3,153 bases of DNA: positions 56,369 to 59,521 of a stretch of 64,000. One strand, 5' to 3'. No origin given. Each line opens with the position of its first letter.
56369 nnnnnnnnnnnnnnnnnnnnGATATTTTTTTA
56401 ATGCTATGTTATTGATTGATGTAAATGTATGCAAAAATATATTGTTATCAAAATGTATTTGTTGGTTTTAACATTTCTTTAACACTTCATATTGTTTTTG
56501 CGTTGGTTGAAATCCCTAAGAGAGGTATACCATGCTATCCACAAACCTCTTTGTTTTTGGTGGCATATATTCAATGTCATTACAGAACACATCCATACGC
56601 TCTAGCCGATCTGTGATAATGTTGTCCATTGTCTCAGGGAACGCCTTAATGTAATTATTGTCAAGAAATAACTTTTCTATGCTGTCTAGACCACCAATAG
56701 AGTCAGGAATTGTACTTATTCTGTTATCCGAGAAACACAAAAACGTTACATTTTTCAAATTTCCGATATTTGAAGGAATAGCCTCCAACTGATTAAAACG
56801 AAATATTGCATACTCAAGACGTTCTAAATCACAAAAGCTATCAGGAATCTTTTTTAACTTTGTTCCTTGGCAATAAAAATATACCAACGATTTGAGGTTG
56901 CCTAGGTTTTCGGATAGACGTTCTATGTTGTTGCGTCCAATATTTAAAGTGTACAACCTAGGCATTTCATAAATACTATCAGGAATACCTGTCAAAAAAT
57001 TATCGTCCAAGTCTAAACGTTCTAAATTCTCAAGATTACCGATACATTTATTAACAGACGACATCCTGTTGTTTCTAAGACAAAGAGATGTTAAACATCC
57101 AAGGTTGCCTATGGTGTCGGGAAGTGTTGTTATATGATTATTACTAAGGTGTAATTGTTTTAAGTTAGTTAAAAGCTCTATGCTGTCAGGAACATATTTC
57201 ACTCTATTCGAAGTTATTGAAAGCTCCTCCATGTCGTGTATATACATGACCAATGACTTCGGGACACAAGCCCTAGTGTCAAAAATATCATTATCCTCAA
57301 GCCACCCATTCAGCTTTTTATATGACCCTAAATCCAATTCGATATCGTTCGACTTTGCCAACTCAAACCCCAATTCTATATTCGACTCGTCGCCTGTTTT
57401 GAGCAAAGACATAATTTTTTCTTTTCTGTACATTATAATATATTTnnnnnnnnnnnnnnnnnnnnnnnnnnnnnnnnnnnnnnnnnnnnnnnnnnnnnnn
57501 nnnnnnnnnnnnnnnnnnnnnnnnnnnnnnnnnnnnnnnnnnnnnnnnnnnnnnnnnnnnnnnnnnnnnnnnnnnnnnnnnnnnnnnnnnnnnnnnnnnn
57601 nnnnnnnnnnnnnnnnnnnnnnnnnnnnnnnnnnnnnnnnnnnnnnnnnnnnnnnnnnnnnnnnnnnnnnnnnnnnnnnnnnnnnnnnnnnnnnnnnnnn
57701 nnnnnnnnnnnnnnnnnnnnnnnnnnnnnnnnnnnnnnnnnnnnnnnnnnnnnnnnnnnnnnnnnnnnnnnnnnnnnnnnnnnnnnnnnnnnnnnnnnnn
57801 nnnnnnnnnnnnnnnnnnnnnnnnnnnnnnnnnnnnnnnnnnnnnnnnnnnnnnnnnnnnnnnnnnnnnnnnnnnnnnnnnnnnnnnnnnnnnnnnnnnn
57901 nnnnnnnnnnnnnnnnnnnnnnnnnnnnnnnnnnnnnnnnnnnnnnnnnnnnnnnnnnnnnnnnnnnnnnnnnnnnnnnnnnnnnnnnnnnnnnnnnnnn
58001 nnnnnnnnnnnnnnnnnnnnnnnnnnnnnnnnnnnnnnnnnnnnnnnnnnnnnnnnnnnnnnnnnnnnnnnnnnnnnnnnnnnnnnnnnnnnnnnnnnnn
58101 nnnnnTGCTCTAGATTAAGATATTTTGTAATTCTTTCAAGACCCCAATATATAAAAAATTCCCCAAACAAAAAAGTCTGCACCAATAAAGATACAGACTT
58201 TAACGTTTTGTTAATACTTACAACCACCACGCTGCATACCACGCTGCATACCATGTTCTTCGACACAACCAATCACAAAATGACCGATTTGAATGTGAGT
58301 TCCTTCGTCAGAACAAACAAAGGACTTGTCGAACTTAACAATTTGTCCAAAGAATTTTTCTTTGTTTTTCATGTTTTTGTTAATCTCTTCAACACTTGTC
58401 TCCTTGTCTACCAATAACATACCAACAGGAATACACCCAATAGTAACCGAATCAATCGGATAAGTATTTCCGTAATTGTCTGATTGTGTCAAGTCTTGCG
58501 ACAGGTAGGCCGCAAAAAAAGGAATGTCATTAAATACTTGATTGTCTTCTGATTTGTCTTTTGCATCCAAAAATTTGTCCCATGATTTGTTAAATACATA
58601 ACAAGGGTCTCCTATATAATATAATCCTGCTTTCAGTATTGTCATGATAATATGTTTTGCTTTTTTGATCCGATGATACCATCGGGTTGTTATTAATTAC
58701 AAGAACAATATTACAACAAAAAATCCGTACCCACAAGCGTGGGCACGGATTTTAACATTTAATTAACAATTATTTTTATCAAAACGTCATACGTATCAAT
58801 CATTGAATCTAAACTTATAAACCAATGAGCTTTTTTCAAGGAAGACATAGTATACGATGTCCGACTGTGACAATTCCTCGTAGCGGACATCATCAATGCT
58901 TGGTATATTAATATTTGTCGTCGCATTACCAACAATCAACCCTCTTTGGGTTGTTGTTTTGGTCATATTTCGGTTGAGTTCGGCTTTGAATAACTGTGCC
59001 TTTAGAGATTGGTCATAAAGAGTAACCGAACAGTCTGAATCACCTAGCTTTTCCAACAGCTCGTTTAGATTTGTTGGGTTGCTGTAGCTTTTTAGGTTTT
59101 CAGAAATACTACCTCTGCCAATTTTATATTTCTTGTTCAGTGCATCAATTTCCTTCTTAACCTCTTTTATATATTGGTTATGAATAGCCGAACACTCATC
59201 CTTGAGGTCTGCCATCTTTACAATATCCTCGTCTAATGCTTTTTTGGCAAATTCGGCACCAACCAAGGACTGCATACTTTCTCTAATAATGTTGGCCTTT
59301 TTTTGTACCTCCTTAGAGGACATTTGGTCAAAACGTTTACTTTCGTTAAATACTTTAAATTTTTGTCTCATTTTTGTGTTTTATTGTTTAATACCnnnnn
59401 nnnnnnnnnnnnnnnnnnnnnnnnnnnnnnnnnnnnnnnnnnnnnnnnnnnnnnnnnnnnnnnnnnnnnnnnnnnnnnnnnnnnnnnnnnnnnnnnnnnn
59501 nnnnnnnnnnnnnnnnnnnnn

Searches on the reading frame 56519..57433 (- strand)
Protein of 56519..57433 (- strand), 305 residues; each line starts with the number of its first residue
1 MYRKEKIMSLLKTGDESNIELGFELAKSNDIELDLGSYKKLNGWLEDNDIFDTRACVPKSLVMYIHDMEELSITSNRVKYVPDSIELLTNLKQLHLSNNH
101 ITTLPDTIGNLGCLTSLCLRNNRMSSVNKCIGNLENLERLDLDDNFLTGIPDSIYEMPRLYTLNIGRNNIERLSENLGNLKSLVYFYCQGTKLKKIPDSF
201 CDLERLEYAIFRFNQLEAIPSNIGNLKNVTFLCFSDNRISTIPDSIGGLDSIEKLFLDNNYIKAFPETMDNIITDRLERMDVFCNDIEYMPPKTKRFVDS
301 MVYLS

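Call 61: search_protein_families(library=phrogs, proteins=[window:56519-57433:-], max_evalue=0.01)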
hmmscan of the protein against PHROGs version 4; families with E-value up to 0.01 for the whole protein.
window:56519-57433:- (305 aa): 2 families
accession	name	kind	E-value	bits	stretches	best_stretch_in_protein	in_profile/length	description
phrog_6688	-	unknown function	8.7e-44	151.2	1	116-268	377-529/681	-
phrog_21719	-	unknown function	2.2e-12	47.2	1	92-262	66-223/554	-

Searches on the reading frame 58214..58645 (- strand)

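Call 9: search_protein_families(library=pfam, proteins=[window:58214-58645:-], max_evalue=0.01)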
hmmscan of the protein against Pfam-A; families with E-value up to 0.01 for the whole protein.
window:58214-58645:- (144 aa): 0 families

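Call 10: search_protein_families(library=phrogs, proteins=[window:58214-58645:-], max_evalue=0.001)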
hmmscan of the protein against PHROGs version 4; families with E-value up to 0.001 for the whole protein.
window:58214-58645:- (144 aa): 1 family
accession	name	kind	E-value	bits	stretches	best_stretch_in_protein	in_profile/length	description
phrog_20074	-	unknown function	7.9e-11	43.4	1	4-127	4-122/140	-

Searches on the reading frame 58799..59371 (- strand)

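Call 61: search_protein_families(library=phrogs, proteins=[window:58799-59371:-], max_evalue=0.01)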
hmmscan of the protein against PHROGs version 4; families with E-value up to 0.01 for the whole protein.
window:58799-59371:- (191 aa): 1 family
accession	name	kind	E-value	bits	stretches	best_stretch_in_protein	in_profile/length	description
phrog_23683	-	unknown function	0.009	17.3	0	37-93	19-75/121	-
